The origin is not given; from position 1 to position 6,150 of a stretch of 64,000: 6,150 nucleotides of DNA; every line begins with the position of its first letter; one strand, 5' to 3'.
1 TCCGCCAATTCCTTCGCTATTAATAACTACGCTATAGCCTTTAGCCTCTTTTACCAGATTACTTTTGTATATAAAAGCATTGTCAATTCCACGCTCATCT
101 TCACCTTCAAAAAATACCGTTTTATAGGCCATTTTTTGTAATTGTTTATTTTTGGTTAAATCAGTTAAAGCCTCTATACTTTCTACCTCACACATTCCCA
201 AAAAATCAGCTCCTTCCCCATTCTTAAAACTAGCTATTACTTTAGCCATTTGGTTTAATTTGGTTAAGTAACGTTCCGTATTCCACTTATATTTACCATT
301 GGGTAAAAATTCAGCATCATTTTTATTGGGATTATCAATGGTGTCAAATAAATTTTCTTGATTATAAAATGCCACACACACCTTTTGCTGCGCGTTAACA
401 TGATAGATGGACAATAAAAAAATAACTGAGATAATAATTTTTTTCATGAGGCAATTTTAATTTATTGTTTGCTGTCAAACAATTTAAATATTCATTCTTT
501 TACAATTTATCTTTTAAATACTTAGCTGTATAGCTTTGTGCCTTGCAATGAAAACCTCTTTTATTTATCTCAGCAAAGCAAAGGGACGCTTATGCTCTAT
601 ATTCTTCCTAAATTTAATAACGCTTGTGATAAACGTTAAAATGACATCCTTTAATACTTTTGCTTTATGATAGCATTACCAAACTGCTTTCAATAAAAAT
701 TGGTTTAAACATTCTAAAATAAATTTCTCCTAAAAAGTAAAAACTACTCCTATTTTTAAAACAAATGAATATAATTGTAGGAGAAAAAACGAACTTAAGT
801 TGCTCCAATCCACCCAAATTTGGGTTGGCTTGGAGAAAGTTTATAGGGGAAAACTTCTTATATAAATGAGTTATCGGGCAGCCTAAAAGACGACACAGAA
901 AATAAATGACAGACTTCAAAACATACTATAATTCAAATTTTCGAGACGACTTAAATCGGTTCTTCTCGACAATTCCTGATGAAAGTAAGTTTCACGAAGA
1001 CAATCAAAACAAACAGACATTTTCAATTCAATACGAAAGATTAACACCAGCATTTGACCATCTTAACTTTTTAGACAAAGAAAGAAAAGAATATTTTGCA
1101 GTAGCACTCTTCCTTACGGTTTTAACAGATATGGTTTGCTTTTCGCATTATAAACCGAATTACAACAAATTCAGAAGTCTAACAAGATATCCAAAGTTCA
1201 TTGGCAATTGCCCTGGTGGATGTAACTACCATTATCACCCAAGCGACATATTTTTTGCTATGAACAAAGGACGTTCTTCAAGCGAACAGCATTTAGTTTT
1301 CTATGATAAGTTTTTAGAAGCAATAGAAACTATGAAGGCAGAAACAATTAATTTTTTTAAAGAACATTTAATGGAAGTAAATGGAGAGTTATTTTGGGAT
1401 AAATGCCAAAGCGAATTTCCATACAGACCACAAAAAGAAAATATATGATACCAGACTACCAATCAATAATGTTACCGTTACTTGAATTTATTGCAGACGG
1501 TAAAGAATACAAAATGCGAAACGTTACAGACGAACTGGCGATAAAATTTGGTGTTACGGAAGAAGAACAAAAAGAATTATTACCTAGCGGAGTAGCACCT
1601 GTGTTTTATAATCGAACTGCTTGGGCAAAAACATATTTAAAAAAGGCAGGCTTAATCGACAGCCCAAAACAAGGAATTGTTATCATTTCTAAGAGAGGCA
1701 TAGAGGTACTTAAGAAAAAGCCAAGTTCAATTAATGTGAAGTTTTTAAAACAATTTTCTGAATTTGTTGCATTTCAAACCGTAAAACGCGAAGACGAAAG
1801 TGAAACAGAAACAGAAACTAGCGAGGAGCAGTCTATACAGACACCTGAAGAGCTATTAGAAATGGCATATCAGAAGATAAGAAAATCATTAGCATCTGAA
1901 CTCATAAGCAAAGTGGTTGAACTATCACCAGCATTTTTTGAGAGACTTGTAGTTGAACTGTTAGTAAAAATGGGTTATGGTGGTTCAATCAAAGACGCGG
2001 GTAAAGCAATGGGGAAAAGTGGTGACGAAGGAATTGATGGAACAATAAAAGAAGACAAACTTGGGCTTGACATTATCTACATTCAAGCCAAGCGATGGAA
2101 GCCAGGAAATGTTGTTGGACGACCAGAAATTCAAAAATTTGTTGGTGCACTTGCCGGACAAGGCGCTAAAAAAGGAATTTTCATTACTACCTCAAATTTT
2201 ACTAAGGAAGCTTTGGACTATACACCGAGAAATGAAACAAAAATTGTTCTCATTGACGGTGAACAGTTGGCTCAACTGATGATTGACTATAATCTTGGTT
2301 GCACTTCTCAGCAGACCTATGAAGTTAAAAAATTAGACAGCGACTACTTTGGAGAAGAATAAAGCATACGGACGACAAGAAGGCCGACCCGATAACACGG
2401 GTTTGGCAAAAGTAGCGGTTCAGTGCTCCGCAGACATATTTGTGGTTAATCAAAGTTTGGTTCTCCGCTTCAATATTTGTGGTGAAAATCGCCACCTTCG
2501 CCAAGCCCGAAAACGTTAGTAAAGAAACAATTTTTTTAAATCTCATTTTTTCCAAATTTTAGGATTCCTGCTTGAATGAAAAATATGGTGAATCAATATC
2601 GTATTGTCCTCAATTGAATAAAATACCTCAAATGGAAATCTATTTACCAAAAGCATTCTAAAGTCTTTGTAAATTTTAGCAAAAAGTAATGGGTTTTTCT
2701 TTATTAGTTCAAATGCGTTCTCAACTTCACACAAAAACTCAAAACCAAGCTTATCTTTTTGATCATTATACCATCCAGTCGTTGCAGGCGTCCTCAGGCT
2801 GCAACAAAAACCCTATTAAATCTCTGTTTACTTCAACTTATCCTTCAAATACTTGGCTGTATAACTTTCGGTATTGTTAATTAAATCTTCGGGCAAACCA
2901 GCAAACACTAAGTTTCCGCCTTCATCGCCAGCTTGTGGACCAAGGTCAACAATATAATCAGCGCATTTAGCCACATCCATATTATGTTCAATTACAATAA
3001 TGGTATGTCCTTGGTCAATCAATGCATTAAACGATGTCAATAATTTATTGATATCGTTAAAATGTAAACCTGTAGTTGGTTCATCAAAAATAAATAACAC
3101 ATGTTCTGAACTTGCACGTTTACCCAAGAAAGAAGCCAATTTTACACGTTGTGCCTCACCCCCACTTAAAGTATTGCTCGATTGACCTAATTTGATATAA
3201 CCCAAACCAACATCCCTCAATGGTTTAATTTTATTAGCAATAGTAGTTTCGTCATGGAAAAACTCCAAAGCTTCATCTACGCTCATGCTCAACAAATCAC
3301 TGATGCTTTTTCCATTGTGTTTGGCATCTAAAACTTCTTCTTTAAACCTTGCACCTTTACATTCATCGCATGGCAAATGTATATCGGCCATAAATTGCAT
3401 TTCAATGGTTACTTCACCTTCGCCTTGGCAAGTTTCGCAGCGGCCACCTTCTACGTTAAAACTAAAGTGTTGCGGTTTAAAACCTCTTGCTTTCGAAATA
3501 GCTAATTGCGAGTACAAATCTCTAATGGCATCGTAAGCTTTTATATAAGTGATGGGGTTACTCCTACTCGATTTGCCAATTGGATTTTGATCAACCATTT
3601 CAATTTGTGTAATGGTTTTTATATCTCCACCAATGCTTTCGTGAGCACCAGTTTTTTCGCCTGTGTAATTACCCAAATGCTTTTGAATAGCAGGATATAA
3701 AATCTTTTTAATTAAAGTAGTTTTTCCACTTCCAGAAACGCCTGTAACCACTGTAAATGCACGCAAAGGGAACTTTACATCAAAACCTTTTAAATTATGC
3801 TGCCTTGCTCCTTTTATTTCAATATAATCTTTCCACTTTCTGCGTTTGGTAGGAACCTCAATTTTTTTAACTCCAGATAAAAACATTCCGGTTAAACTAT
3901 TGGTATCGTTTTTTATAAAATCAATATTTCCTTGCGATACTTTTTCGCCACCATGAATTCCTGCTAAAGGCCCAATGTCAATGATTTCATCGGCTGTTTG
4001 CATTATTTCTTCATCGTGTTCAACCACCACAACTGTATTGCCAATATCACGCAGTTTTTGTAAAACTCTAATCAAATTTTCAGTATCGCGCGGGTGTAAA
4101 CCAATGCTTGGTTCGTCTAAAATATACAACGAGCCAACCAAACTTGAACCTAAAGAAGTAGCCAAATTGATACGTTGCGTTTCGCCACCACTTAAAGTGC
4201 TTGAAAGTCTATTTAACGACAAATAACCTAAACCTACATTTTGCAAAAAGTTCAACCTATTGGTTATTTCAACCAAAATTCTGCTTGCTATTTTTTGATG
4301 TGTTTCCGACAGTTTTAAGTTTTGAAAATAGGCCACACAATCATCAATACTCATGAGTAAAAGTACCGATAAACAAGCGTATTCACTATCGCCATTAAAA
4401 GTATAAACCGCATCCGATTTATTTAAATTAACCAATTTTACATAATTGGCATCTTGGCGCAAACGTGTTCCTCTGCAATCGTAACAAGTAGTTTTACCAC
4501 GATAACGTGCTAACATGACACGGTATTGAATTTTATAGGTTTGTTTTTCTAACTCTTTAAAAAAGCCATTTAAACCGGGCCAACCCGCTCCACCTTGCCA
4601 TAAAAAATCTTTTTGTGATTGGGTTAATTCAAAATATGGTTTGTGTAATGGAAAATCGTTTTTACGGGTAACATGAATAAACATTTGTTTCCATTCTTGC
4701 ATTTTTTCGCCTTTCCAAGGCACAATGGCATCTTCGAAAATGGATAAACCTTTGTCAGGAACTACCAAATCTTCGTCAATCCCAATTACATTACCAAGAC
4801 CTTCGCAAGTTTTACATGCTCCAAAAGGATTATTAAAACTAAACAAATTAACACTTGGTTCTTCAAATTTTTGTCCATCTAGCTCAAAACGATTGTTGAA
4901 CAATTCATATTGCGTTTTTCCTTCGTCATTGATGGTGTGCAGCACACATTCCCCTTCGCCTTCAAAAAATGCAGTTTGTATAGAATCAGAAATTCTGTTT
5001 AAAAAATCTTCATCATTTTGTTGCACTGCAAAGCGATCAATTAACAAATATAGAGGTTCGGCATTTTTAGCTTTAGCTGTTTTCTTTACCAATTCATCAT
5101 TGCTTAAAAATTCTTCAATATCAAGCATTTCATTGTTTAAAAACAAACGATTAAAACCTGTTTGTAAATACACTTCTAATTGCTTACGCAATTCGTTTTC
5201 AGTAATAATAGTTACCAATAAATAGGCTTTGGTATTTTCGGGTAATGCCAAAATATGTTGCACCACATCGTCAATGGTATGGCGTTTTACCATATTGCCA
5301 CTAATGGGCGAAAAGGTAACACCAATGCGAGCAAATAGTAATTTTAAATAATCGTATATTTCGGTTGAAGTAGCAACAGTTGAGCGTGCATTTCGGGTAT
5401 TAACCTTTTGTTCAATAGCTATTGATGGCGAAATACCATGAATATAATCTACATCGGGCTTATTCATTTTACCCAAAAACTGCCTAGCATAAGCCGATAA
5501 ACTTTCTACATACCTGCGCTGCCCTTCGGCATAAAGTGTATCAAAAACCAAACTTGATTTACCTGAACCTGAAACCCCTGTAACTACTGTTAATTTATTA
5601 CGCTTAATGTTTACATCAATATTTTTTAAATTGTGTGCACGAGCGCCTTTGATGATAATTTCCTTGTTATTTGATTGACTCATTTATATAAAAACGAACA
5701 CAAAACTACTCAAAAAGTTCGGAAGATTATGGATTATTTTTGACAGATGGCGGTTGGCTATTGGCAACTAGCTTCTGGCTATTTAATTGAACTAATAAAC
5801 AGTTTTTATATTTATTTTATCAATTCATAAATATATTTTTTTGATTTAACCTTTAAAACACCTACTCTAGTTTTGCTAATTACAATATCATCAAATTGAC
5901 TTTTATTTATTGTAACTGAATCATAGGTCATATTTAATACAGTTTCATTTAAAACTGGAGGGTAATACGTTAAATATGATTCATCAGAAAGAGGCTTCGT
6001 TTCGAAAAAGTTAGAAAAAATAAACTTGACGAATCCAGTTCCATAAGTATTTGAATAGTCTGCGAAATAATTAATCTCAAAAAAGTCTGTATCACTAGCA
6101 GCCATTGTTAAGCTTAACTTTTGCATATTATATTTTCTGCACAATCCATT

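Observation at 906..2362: Unknown 180-aa Cys/His protein translationally coupled to an Mrr-family nuclease: candidate two-gene defence module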

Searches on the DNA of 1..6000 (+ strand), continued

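Call 65: search_with_rna_model(model_id=R1, sources=[L133, L134, L135, L136, L137, L138, L139, L140, L141, L142, L143, L144, L145, L146, L147, L148, L149, L150, L151, L152, L153, L154, L155, L156, L157, L158, L159, L160, L161, L162, L163, L164, L165, L166, L167, L168, L169, L170, L171, L172, L173, L174, L175, L176, L177, L178, L179, L180, L181, L182, L183, L184, L185, L186, L187, L188, L189, L190, L191, L192, L193, L194, L195, L196, L197, L198, L199, L200, L201, L202, L203, L204, L205, L206, L207, L208, L209, L210, L211, L212], max_evalue=0.001)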
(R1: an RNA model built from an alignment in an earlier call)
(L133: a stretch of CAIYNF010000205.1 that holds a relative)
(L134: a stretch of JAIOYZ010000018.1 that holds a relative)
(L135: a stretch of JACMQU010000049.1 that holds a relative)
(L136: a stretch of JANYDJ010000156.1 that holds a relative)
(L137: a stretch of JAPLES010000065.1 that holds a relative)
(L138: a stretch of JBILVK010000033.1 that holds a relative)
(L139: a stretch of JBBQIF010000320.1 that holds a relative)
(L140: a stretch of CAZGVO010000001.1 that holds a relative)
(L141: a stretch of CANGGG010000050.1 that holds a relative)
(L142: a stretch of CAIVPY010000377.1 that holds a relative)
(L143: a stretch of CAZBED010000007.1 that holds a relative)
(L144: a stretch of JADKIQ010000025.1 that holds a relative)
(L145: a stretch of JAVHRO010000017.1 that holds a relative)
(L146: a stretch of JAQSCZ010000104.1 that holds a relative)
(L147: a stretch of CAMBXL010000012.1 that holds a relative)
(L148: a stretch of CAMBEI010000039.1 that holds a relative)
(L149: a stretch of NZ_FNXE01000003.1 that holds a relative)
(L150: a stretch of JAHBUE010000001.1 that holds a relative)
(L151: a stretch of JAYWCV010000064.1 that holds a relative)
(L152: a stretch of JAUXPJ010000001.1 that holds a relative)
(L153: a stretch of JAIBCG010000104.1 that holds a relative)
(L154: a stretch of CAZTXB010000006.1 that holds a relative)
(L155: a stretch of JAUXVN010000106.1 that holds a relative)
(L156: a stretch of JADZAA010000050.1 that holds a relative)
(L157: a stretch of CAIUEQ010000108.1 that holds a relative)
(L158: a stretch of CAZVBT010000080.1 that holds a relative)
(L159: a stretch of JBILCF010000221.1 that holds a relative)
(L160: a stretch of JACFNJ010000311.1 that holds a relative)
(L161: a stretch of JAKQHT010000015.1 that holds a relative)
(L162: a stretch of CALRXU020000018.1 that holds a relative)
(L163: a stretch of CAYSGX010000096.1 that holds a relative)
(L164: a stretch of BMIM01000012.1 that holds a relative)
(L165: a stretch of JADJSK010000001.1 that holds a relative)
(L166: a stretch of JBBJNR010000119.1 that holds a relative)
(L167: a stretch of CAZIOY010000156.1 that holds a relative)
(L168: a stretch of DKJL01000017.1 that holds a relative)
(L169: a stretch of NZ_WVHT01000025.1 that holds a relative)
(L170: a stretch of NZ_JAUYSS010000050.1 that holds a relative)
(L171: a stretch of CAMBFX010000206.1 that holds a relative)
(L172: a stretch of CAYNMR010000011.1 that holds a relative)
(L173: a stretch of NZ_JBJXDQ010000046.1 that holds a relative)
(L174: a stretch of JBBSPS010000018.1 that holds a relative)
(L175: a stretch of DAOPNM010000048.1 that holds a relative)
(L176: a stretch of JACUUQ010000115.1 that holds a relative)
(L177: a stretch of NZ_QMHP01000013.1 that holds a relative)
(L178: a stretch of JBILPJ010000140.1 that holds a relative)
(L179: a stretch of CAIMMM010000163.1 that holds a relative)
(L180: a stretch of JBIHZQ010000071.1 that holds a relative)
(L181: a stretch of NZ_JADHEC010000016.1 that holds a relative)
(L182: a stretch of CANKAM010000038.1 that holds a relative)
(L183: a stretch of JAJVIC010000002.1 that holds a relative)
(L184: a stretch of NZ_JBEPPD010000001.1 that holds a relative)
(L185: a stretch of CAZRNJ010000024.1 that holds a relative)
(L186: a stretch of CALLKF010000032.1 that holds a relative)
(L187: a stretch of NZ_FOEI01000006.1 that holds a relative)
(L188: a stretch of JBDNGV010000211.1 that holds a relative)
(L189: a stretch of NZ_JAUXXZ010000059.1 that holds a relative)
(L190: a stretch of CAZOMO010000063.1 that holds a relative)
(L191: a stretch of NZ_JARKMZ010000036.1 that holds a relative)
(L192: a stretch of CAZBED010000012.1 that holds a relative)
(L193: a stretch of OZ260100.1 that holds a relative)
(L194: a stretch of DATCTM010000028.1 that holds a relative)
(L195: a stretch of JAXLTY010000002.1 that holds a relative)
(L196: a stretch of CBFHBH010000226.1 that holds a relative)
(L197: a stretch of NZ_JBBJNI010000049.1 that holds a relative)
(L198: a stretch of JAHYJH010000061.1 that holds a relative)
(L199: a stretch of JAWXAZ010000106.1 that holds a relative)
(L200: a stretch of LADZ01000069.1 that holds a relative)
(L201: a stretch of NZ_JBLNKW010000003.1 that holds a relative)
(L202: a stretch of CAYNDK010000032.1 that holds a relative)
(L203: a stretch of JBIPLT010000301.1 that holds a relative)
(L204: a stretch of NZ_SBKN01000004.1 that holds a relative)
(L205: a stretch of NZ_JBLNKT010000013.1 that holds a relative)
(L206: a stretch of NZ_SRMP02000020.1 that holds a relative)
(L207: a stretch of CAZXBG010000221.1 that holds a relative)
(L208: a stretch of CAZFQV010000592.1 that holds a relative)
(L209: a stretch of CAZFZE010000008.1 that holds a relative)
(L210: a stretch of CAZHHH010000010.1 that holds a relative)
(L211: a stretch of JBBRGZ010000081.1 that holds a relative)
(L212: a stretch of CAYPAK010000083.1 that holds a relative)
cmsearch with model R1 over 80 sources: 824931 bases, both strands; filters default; matches with E-value up to 0.001: 73.
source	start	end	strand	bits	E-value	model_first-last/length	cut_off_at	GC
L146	6299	6433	+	141.9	1e-34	1-135/135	no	0.48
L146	8716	8850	+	134.4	1.1e-32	1-135/135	no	0.47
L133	8097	8231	+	131.9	5.2e-32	1-135/135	no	0.42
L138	9932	10066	+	131.3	7.5e-32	1-135/135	no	0.47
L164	14740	14874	+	122.5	1.8e-29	1-135/135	no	0.45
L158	8659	8794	+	122.4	1.8e-29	1-135/135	no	0.49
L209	9875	10009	+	120.1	7.5e-29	1-135/135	no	0.49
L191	13673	13808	+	119.6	1e-28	1-135/135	no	0.49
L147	9931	10065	+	110.9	2.3e-26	1-135/135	no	0.47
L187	14819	14953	+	103.1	2.8e-24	1-135/135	no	0.39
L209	13904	14040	+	95.8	2.4e-22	1-135/135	no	0.5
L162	9720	9854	+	95.1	3.8e-22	1-135/135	no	0.44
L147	10483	10617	+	91.1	4.6e-21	1-135/135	no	0.47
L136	10824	10958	+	90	8.9e-21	1-135/135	no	0.47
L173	4107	4241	+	89.9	9.4e-21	1-135/135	no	0.45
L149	10445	10580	+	87.4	4.6e-20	1-135/135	no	0.39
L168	12947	13081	+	87.3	4.8e-20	1-135/135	no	0.42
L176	2435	2570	+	85.9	1.1e-19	1-135/135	no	0.49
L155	9889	10023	+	85.4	1.6e-19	1-135/135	no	0.44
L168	9975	10108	+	84.8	2.2e-19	1-135/135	no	0.36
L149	11475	11609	+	80.9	2.5e-18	1-135/135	no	0.47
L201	14807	14941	+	75.9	5.5e-17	1-135/135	no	0.43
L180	8500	8636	+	75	9.9e-17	1-135/135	no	0.42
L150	9758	9892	+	74.5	1.3e-16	1-135/135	no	0.53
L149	12132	12265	+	73.9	1.9e-16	1-135/135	no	0.53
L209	10790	10924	+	73.1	3.1e-16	1-135/135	no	0.53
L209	11457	11591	+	72.9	3.5e-16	1-135/135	no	0.5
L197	11751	11884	+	71.7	7.5e-16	1-135/135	no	0.43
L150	14037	14171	+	71.2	9.9e-16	1-135/135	no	0.51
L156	11061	11195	+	70.6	1.5e-15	1-135/135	no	0.49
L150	11301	11436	+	69.8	2.5e-15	1-135/135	no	0.5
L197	13530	13661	+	69.3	3.2e-15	1-135/135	no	0.37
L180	6059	6193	+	69.2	3.5e-15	1-135/135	no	0.39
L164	15800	15997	+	68.8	4.6e-15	1-135/135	no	0.34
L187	16399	16535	+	63.9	9.4e-14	1-135/135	no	0.45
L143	10813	10945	+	61.9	3.1e-13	1-135/135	no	0.42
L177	9669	9803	+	61.6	3.8e-13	1-135/135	no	0.47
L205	9759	9894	+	61.3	4.6e-13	1-135/135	no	0.43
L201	15598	15732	+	59.4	1.5e-12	1-135/135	no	0.43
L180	10150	10280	+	53.4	6.2e-11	1-131/135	3'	0.4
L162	10636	10814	+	53.2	6.7e-11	1-135/135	no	0.48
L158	6668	6802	+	53.2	7.1e-11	1-135/135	no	0.45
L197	12396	12527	+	52.6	1e-10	1-135/135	no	0.44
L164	16253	16393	+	50.7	3.3e-10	1-135/135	no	0.36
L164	16666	16807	+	50.6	3.5e-10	1-135/135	no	0.38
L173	4769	4903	+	47.8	1.9e-09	1-135/135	no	0.44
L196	3301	3433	+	46.7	3.8e-09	1-135/135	no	0.42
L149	13276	13472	+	45.2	9.8e-09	1-135/135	no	0.42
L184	9639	9776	+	44.5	1.5e-08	1-135/135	no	0.41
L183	10392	10526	+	44.1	2e-08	1-135/135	no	0.46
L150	15629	15763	+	43.9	2.1e-08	1-135/135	no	0.48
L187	10438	10574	+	43.5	2.7e-08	1-135/135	no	0.44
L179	9775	9908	+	42.5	5.2e-08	1-135/135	no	0.46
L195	10753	10885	+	41.9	7.5e-08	1-135/135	no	0.33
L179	10940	11073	+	41.5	9.2e-08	1-135/135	no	0.42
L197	10969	11104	+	41.4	1e-07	1-135/135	no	0.44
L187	9774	9911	+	41.3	1.1e-07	1-135/135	no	0.43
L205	10656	10791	+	41.3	1.1e-07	1-135/135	no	0.39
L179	10484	10617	+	40.5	1.8e-07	1-135/135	no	0.42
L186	6386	6518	+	40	2.5e-07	1-135/135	no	0.36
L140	10184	10320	+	38.9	4.7e-07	1-135/135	no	0.46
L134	9591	9719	+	36.9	1.7e-06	1-133/135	3'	0.43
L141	10347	10427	+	35.1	5.1e-06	1-135/135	no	0.49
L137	9582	9662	-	33.6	1.2e-05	55-135/135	5'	0.51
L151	10211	10410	+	31.7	4e-05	1-135/135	no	0.45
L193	15306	15439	+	31.6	4.3e-05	1-135/135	no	0.4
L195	9483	9574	+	31.5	4.6e-05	1-135/135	no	0.49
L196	2566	2734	+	30.8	7.1e-05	1-135/135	no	0.38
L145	2914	3012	-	30.6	7.9e-05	1-135/135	no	0.43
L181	11322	11461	+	30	0.00012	1-135/135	no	0.32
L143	11635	11769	+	28.4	0.0003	1-135/135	no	0.53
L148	4707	4827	+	27.9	0.00044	1-135/135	no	0.37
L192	9934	10027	+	27.4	0.00057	1-135/135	no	0.41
